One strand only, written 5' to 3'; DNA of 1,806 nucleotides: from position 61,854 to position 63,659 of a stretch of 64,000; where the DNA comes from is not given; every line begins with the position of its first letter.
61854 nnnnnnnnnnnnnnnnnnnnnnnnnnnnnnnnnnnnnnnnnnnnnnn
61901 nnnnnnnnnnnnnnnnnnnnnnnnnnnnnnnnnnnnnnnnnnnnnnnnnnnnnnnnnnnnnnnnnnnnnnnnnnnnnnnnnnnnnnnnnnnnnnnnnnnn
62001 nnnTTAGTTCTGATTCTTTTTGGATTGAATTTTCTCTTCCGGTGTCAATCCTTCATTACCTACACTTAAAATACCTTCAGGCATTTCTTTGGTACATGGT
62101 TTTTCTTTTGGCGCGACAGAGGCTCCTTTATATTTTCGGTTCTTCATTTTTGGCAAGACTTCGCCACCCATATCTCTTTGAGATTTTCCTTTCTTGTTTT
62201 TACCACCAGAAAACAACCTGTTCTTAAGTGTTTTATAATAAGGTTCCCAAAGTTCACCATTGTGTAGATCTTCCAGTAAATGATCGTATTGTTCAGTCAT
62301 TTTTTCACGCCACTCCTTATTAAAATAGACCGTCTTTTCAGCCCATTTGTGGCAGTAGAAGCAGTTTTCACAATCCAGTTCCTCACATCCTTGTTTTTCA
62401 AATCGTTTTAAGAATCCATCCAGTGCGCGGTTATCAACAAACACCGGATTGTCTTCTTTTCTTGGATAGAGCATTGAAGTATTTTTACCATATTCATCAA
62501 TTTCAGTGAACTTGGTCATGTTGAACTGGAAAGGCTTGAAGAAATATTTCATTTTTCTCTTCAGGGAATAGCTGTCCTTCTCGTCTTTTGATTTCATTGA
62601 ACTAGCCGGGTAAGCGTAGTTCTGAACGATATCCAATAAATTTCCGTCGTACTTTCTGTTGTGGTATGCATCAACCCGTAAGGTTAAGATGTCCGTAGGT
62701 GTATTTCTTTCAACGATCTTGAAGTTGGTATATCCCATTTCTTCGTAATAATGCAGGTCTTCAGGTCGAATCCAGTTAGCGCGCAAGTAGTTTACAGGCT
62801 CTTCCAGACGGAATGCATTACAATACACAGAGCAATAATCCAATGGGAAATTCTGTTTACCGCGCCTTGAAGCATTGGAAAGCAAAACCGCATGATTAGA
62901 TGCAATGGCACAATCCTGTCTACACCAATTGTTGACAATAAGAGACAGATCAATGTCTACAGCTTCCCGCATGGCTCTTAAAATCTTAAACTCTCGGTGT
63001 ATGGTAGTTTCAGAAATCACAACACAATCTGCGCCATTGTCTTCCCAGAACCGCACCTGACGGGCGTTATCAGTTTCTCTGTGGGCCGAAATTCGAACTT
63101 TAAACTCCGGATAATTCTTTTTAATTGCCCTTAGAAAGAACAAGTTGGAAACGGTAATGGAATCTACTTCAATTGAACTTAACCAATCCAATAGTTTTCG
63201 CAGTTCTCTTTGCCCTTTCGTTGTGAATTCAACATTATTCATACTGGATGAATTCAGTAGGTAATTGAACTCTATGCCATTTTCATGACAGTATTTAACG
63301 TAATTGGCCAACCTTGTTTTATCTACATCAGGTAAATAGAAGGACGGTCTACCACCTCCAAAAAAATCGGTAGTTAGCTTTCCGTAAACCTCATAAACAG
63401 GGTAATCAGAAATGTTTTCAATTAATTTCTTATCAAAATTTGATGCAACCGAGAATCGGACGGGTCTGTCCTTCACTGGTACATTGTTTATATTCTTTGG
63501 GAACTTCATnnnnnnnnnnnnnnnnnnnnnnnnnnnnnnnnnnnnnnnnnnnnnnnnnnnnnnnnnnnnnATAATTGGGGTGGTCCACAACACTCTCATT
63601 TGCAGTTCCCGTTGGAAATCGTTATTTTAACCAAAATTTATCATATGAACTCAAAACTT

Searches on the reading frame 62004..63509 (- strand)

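Call 38: search_protein_families(library=pfam, proteins=[window:62004-63509:-], max_evalue=0.00001)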
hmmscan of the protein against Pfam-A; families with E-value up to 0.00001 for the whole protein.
window:62004-63509:- (501 aa): 1 family
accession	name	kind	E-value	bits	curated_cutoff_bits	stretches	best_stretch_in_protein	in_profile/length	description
PF01136.24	Peptidase_U32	-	2.4e-12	47.1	22.4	1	102-228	3-124/233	Peptidase family U32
